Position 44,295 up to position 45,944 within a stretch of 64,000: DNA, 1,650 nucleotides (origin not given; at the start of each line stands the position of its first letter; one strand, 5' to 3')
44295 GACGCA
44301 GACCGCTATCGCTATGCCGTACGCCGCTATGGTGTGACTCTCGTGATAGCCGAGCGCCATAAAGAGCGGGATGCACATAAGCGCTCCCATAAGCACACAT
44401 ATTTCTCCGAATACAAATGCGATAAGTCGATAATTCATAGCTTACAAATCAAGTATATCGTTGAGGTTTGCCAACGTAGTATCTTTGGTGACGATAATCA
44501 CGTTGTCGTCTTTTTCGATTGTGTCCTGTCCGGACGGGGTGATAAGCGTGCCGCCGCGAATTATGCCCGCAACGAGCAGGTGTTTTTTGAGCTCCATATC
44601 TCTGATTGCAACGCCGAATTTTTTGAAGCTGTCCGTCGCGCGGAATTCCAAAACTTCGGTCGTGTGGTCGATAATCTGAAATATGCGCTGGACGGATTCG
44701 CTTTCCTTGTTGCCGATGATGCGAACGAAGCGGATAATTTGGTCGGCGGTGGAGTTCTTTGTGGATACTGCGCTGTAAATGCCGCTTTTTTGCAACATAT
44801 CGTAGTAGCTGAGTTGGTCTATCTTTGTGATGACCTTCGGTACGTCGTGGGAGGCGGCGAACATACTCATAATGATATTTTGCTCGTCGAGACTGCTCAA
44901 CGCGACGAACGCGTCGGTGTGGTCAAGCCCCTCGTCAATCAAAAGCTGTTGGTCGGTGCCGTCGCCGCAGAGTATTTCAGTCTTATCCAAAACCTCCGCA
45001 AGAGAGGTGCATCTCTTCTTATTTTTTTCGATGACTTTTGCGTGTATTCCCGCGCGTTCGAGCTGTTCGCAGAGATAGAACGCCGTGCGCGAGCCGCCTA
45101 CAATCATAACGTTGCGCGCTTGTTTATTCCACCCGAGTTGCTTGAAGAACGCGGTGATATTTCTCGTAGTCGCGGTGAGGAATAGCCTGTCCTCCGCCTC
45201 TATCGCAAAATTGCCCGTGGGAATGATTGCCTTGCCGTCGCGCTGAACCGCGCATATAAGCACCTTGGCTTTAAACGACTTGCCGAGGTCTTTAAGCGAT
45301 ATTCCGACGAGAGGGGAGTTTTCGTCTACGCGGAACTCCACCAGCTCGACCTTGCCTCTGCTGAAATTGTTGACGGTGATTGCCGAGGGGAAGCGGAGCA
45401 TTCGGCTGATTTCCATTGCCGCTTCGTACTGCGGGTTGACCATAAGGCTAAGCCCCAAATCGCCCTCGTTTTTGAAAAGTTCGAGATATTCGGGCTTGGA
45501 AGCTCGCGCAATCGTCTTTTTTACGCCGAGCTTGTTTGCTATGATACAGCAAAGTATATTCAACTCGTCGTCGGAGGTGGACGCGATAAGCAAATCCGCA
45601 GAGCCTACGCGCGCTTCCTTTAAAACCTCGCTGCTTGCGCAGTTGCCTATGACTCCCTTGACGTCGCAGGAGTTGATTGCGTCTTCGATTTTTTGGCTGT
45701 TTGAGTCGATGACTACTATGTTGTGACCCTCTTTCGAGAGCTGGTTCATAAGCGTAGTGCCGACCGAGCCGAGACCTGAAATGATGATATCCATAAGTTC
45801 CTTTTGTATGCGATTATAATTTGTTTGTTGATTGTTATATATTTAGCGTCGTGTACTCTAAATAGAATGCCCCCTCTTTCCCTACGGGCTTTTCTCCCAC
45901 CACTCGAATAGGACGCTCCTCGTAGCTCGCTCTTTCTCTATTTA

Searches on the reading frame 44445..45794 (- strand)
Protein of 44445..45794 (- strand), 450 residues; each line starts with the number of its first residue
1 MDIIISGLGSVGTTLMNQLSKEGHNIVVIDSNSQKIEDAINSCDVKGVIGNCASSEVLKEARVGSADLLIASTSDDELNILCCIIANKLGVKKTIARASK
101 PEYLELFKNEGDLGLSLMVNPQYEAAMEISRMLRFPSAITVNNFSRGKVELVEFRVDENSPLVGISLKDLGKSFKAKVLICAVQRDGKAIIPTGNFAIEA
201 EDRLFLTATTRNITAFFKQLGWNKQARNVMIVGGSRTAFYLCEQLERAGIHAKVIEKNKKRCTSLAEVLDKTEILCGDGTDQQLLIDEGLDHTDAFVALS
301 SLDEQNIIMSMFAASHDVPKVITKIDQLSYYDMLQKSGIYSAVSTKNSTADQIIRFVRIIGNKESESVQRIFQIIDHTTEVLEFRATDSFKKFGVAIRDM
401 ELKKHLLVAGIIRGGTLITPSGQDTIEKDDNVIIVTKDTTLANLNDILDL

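Call 71: search_protein_families(library=pfam, proteins=[window:44445-45794:-], max_evalue=0.00001)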
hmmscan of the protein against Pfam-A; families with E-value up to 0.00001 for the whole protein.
window:44445-45794:- (450 aa): 4 families
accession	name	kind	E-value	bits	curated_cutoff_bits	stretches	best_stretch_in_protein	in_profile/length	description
PF02254.24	TrkA_N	-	3.4e-49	166.4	23.8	2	3-113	1-108/116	TrkA-N domain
PF02080.26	TrkA_C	-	5.8e-25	87.4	27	2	151-221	1-71/71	TrkA-C domain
PF13241.12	NAD_binding_7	-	3e-08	34.6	22.1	0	3-87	10-83/104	Putative NAD(P)-binding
PF03807.23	F420_oxidored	-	4e-06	27.8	21.6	0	4-45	4-46/94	NADP oxidoreductase coenzyme F420-dependent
